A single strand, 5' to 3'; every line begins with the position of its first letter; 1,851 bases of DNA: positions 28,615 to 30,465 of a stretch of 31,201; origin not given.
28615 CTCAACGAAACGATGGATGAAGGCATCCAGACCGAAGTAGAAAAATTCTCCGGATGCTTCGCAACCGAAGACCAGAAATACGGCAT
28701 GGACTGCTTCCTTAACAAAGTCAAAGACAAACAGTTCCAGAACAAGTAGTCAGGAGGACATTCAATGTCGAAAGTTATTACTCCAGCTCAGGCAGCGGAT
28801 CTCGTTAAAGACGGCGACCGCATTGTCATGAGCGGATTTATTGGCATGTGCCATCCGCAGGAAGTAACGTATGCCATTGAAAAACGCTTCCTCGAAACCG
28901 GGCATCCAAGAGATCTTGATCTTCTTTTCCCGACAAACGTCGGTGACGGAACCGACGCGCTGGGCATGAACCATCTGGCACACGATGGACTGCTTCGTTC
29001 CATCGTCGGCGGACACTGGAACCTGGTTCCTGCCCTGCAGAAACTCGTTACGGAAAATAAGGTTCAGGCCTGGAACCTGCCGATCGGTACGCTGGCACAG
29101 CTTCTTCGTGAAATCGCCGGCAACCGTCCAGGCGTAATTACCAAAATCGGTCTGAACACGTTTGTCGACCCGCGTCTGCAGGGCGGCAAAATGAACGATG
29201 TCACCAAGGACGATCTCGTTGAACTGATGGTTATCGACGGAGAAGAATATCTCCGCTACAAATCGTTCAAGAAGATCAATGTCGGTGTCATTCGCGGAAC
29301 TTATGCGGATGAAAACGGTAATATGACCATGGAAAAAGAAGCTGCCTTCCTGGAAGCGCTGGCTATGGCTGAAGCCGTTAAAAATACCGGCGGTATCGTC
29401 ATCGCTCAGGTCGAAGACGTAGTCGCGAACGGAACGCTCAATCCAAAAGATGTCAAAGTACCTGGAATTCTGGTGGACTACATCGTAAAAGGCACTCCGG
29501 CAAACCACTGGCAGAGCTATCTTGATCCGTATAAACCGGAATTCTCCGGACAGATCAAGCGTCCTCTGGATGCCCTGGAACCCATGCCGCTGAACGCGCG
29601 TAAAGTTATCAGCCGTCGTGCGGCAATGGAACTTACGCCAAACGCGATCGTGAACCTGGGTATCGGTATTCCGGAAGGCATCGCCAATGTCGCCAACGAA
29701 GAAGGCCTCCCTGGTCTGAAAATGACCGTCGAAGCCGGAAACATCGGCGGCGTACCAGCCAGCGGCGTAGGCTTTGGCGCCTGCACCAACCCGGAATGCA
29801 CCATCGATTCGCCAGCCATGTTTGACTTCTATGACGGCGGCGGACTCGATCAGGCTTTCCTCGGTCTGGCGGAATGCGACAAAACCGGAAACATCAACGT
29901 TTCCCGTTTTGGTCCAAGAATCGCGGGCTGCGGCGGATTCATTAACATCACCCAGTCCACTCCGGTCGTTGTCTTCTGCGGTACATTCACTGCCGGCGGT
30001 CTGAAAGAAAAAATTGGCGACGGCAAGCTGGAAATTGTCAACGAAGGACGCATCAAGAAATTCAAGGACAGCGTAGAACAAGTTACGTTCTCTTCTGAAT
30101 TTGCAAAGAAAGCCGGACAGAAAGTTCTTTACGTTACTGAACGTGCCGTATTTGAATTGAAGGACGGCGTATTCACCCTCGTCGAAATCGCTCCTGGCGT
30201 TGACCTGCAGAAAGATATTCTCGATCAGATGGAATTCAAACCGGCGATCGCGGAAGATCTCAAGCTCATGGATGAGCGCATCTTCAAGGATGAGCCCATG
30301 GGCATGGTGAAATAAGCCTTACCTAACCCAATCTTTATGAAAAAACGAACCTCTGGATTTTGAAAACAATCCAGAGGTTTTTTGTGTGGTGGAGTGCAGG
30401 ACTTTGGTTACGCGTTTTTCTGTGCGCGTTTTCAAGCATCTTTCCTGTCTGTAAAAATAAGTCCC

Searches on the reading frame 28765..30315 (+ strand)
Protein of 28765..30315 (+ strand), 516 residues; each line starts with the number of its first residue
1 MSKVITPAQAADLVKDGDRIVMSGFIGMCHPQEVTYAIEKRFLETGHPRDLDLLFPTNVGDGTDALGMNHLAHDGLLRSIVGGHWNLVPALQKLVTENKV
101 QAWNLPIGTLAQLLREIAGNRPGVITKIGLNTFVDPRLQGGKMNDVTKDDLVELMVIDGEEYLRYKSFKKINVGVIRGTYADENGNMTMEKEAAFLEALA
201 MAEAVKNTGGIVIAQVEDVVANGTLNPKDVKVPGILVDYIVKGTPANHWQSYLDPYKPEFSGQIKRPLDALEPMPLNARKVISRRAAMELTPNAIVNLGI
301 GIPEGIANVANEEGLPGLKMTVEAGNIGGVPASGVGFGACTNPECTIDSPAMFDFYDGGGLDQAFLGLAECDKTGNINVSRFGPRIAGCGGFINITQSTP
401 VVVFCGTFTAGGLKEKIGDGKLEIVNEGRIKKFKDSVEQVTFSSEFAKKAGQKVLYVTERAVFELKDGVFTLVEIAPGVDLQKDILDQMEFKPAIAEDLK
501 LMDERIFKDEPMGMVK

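Call 8: search_protein_families(library=pfam, proteins=[window:28765-30315:+], max_evalue=0.001)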
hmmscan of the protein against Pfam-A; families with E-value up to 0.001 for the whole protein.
window:28765-30315:+ (516 aa): 2 families
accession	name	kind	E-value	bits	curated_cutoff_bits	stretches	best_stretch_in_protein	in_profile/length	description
PF01144.29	CoA_trans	-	3.2e-25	89.2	23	1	6-242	3-216/217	Coenzyme A transferase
PF16957.11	Mal_decarbox_Al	-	6.8e-05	21.8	25.4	1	160-244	127-205/546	Malonate decarboxylase, alpha subunit, transporter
